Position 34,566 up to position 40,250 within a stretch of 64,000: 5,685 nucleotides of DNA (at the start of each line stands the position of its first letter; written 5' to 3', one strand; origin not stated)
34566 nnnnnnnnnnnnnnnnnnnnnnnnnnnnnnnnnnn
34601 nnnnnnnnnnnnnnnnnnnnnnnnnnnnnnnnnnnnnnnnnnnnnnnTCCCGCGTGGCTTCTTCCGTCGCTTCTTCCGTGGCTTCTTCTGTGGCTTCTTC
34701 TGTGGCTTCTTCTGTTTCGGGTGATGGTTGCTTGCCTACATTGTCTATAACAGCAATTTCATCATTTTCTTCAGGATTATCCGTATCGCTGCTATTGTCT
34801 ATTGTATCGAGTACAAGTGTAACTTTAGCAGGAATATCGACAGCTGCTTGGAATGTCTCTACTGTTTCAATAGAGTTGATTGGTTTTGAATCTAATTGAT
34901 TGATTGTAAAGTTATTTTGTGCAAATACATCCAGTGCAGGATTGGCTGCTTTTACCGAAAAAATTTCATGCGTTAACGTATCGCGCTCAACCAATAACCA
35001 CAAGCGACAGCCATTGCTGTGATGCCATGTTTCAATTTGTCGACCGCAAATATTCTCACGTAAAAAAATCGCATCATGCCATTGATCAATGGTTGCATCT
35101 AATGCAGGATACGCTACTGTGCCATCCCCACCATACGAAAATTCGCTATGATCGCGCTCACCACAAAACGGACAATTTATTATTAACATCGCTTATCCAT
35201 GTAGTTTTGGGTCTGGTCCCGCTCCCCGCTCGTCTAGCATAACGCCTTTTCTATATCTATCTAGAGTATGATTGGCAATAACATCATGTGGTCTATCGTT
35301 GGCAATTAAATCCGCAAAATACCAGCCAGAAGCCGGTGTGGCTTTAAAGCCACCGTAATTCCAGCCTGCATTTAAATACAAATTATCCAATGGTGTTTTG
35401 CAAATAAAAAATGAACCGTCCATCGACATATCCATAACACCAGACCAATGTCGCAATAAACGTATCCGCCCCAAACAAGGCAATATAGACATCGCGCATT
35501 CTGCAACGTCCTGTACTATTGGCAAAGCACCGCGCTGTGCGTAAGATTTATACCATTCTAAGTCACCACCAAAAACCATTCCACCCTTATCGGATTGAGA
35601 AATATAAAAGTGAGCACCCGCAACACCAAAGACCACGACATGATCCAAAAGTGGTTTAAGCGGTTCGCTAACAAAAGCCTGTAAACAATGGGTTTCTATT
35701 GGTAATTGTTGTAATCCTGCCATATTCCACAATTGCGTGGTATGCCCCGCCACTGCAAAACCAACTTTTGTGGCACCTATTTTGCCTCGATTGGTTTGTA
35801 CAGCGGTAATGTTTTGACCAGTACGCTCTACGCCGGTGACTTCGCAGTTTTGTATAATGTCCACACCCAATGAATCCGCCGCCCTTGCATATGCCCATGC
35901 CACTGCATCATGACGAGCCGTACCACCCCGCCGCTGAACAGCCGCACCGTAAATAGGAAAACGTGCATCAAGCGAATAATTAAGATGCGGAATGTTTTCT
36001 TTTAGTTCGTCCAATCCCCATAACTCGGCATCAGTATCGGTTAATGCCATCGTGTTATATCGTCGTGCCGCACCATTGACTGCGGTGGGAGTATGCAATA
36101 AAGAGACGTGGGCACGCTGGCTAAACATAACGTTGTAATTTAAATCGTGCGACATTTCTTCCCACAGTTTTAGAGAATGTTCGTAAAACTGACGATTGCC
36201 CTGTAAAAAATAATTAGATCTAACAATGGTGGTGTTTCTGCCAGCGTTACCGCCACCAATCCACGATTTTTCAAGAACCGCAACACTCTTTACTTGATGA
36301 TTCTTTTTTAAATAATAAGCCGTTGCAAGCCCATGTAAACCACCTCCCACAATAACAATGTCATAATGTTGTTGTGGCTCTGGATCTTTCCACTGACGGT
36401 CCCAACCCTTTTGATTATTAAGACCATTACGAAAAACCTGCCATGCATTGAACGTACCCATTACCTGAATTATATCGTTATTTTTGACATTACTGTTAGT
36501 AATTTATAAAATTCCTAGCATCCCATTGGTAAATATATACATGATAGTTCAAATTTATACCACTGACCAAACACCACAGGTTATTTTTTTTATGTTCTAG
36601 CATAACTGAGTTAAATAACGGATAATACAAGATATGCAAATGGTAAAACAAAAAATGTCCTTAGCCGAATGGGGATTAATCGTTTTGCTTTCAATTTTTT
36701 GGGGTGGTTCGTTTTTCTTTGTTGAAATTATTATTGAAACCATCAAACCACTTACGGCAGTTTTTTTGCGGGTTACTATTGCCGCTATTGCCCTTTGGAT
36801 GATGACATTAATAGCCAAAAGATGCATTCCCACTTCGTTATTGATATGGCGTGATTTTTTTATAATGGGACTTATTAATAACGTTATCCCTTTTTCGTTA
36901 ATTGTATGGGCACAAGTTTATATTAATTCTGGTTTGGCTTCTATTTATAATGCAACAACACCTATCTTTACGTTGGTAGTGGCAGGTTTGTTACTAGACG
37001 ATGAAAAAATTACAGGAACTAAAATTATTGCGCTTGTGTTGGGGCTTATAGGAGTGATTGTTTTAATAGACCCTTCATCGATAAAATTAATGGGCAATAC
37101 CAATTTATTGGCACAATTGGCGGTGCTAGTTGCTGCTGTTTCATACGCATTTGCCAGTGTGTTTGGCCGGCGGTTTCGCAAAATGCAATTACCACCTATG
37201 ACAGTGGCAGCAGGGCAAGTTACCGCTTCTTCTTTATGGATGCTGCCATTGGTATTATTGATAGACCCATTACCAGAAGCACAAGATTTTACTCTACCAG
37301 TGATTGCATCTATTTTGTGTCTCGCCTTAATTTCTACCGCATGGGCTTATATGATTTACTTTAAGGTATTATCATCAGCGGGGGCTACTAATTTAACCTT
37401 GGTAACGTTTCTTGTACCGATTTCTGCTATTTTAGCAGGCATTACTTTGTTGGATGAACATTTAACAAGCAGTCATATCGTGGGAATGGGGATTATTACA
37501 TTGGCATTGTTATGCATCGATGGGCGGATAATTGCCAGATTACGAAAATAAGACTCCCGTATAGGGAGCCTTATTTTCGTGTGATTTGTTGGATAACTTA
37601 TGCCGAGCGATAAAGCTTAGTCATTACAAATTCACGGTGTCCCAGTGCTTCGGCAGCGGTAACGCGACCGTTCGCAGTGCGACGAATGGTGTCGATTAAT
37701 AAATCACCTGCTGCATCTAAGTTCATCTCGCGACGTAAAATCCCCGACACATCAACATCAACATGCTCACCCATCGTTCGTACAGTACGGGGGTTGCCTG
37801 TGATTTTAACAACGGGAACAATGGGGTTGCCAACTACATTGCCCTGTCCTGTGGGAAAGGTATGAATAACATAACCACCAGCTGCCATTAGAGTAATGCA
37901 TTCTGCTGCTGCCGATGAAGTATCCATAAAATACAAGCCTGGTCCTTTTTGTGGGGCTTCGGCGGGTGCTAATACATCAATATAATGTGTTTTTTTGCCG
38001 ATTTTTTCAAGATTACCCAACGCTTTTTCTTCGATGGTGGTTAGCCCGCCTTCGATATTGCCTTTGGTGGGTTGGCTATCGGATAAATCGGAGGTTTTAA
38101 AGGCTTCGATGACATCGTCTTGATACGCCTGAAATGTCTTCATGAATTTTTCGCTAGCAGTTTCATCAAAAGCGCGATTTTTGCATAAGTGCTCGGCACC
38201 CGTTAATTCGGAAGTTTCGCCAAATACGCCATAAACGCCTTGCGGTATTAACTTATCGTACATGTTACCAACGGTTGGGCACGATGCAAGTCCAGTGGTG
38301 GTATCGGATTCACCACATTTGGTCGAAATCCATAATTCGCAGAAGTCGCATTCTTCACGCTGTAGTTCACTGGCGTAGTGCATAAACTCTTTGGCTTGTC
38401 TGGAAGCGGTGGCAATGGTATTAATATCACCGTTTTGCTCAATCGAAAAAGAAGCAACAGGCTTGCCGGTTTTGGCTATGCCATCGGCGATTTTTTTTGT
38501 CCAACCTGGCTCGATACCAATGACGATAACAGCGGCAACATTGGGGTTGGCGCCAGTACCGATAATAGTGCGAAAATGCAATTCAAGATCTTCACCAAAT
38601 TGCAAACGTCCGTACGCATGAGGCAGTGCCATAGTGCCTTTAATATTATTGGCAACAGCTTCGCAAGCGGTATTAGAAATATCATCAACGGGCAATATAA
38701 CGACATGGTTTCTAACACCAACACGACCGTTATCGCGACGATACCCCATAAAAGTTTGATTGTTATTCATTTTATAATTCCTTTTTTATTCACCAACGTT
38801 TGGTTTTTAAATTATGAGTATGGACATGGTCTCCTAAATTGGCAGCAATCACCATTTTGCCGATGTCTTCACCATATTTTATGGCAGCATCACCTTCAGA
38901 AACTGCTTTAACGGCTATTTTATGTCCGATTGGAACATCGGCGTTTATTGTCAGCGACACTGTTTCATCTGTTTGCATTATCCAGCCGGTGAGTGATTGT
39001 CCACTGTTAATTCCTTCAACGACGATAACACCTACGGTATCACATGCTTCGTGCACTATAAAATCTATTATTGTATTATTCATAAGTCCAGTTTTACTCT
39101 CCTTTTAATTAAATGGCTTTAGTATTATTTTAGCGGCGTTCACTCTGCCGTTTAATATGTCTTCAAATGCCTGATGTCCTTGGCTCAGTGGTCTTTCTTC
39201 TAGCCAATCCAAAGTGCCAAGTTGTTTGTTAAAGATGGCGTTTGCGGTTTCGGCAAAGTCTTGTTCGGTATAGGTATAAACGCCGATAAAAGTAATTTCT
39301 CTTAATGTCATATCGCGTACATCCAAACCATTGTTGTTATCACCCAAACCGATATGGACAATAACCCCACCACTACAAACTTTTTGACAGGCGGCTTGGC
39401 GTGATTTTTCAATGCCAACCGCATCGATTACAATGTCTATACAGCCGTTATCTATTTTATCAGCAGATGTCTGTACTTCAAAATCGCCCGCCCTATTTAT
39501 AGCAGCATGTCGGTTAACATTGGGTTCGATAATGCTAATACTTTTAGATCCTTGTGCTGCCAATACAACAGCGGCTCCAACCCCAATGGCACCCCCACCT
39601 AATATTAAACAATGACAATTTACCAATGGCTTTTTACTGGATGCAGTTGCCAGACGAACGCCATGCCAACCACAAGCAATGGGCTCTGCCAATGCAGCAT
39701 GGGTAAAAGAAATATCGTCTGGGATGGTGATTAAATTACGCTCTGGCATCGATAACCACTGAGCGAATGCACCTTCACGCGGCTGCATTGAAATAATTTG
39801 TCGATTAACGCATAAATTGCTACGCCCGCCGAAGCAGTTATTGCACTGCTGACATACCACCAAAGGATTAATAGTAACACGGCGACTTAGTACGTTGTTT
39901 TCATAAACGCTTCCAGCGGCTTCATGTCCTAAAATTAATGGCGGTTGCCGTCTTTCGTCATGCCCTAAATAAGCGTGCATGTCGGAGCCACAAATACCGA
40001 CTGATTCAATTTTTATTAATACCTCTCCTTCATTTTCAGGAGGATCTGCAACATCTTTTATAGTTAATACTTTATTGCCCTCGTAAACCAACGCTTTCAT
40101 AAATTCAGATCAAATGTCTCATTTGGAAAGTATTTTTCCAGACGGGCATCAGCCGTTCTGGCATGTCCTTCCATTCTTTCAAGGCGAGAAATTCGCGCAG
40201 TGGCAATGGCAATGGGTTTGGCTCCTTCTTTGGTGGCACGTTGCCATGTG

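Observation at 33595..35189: SoxD subunit extended by a ~440-aa acidic tail with six 43-aa repeats and eight [ILV]PxW motifs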

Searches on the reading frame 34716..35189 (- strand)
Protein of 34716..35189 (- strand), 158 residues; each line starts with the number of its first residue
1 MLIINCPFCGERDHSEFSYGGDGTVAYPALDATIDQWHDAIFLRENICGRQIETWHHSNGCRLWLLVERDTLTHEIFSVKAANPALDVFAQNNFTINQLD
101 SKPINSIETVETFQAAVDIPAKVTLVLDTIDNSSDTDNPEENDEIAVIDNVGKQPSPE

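Call 52: find_related_loci(query=window:34716-35189:-, collection=metagenome_contigs, flank=5000)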
Query seq(158 aa) (158 aa) in metagenome_contigs; peptide patterns used: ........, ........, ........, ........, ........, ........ (x = any residue, [..] = any of these).
353 stretches matched a pattern; 188 encode a relative of the query (tblastn E <= 1e-3); the best 80 are kept; 80 distinct loci.
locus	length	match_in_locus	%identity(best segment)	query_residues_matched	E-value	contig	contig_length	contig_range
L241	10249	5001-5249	76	1-83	2e-45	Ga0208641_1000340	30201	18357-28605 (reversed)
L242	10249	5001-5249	76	1-83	2e-45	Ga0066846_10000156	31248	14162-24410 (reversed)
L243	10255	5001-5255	73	1-85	2e-44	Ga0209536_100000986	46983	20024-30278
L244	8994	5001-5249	75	1-83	6e-44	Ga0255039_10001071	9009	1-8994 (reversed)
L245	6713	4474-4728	74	1-85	6e-44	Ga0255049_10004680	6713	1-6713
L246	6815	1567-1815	75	1-83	6e-44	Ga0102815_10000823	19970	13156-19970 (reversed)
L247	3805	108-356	75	1-83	2e-43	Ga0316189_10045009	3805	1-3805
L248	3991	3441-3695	75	1-85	1e-43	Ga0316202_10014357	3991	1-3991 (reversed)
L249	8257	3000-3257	66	1-86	4e-43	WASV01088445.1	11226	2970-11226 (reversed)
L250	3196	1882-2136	73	1-85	3e-43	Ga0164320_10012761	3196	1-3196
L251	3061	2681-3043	55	1-121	8e-43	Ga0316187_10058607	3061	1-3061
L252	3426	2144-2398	73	1-85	7e-43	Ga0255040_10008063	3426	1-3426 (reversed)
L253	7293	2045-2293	72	1-83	7e-43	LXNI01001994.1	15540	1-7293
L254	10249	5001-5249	72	1-83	9e-43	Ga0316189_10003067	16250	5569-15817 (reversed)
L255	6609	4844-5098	71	1-85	1e-42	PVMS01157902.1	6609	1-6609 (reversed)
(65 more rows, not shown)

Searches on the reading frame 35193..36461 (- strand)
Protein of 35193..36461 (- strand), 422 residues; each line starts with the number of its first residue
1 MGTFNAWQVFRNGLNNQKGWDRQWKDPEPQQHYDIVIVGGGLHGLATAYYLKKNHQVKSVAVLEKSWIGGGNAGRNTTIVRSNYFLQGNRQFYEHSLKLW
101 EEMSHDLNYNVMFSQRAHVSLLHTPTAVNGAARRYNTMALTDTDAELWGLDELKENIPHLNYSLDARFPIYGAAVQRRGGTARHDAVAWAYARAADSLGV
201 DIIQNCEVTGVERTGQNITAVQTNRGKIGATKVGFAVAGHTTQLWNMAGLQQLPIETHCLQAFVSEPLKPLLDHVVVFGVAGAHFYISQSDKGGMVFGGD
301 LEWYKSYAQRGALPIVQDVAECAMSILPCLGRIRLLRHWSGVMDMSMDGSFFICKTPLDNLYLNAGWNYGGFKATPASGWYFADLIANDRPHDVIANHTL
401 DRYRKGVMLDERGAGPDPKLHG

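Call 10: search_protein_families(library=pfam, proteins=[window:35193-36461:-], max_evalue=0.01)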
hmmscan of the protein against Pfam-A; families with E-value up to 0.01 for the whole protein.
window:35193-36461:- (422 aa): 10 families
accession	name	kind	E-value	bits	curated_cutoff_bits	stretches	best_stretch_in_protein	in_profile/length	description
PF01266.30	DAO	-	3.7e-58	198.2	27.9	1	34-385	1-353/353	FAD dependent oxidoreductase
PF13450.12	NAD_binding_8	-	1.8e-07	31.7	21.9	1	37-77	1-39/68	NAD(P)-binding Rossmann-like domain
PF13738.12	Pyr_redox_3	-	6.4e-06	26.1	30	0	187-237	83-132/305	Pyridine nucleotide-disulphide oxidoreductase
PF01946.23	Thi4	-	7.2e-06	25.8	26.2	1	32-72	17-57/235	Thi4 family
PF06100.17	MCRA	-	5.4e-05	22.7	23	1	35-137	4-102/495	MCRA family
PF07992.20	Pyr_redox_2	-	9.2e-05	22.4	26.1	0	33-71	1-39/291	Pyridine nucleotide-disulphide oxidoreductase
PF04820.20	Trp_halogenase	-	0.00038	19.9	21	1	34-79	1-47/458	Tryptophan halogenase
PF12831.13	FAD_oxidored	-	0.00072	19.4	27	0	34-224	1-127/416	FAD dependent oxidoreductase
PF00070.33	Pyr_redox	-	0.0017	19.3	22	0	35-55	2-22/82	Pyridine nucleotide-disulphide oxidoreductase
PF03486.20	HI0933_like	-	0.0046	16.9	50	0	34-66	2-32/244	HI0933-like protein Rossmann domain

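Call 16: find_encoding_contigs(protein=window:35193-36461:-, flank=8000, max_places=10)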
Protein window:35193-36461:- (422 aa): no gene with exactly this product is on record in the collection.

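Call 43: search_protein_families(library=ncbifam, proteins=[window:35193-36461:-], max_evalue=0.00001)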
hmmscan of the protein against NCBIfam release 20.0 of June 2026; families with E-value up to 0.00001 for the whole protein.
window:35193-36461:- (422 aa): 14 families
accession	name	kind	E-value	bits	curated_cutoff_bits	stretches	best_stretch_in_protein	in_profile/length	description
TIGR01373.1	soxB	subfamily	3.4e-180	599.2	529.45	1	4-411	2-407/407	sarcosine oxidase subunit beta family protein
TIGR02352.1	thiamin_ThiO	equivalog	3.4e-22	79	250.8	1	35-388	1-349/351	glycine oxidase ThiO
NF001933.0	PRK00711.1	subfamily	7e-17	61.5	383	1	326-406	339-419/429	D-amino acid dehydrogenase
NF050086.1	pipecolate_AmaA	exception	4.2e-15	55.3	600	1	30-390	23-384/425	L-pipecolate oxidase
NF008425.0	PRK11259.1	equivalog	2.1e-14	53.3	257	1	30-237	2-201/377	N-methyl-L-tryptophan oxidase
TIGR01377.1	soxA_mon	subfamily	2.8e-11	42.8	479.65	1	33-257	1-215/381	amino oxidase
TIGR03329.1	Phn_aa_oxid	hypoth_equivalog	6.7e-11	41.6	632.8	1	31-241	23-237/460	putative aminophosphonate oxidoreductase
NF004991.0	PRK06370.1-3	subfamily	4.6e-08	32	620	1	22-90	25-89/509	FAD-containing oxidoreductase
NF008726.1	PRK11728.1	equivalog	4e-07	29.2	299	1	33-248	1-209/389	L-2-hydroxyglutarate oxidase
NF010584.0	PRK13977.1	equivalog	4.8e-07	28.6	567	1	24-141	14-127/577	oleate hydratase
TIGR03364.1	HpnW_proposed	hypoth_equivalog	5e-07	29.1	285.1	1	33-262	1-217/365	TIGR03364 family FAD-dependent oxidoreductase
NF053556.1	prodigi_MAP_PigB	equivalog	5.9e-07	28.3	850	1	18-77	140-195/659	prodigiosin MAP biosynthesis oxidoreductase PigB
NF005599.0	PRK07333.1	equivalog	1.2e-06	27.4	549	0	28-67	8-47/414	ubiquinone biosynthesis hydroxylase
TIGR00562.1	proto_IX_ox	equivalog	4.6e-06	25.5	97.85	1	33-73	3-43/470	protoporphyrinogen oxidase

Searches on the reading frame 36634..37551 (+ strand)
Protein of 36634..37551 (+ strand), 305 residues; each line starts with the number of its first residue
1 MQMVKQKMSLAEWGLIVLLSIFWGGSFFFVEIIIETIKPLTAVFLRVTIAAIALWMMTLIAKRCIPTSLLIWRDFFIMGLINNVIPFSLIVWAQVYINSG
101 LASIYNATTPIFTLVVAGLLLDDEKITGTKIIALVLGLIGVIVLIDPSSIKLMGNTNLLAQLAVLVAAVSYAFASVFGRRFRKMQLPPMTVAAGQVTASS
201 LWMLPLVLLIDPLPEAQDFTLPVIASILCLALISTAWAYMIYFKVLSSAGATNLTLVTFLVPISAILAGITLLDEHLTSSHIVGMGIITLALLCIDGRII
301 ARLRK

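Call 10: search_protein_families(library=pfam, proteins=[window:36634-37551:+], max_evalue=0.01)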
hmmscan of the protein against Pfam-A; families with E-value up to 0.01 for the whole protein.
window:36634-37551:+ (305 aa): 1 family
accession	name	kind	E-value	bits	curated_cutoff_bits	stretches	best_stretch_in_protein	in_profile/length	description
PF00892.27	EamA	-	6.4e-40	137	28.2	2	15-144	6-133/135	EamA-like transporter family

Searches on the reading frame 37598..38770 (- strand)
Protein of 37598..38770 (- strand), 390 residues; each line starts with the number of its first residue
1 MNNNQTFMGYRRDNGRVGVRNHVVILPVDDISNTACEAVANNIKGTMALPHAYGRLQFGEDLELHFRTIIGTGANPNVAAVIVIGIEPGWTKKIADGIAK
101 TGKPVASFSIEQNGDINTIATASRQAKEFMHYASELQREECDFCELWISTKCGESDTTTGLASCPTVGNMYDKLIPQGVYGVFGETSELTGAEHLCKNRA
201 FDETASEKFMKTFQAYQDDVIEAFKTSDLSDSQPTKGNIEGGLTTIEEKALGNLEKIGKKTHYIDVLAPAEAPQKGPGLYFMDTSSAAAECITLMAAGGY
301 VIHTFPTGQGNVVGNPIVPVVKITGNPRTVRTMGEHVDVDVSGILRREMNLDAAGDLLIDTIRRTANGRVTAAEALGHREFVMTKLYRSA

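Call 10: search_protein_families(library=pfam, proteins=[window:37598-38770:-], max_evalue=0.01)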
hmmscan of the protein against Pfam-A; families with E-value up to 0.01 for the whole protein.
window:37598-38770:- (390 aa): 2 families
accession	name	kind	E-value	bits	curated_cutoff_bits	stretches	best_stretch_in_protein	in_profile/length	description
PF20629.2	GD_AH_C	-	2.9e-79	266.3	26.8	1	145-387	3-240/242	D-galactarate/Altronate dehydratase, C-terminal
PF04295.18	GD_AH_second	-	3.5e-35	121.5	27.3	1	9-133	1-135/136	D-galactarate dehydratase/Altronate hydrolase, second domain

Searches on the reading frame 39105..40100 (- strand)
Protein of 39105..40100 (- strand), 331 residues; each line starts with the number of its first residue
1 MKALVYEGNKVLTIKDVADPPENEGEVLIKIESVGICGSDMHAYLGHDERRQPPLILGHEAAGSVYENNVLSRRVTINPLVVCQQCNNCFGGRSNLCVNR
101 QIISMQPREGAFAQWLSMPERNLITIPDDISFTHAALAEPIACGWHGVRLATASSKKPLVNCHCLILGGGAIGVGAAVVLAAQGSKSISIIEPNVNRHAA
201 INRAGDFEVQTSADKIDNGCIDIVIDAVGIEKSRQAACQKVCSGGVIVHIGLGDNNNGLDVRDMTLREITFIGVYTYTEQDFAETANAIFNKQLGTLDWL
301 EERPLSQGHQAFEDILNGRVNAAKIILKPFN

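Call 30: search_protein_families(library=pfam, proteins=[window:39105-40100:-], max_evalue=0.00001)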
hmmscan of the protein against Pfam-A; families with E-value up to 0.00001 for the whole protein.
window:39105-40100:- (331 aa): 2 families
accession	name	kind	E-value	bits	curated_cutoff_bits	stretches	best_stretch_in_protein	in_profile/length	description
PF08240.17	ADH_N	-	2.1e-21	76.5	23.5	1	24-128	2-104/104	Alcohol dehydrogenase GroES-like domain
PF00107.32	ADH_zinc_N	-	1.1e-09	38.8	31.8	1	174-287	13-125/129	Zinc-binding dehydrogenase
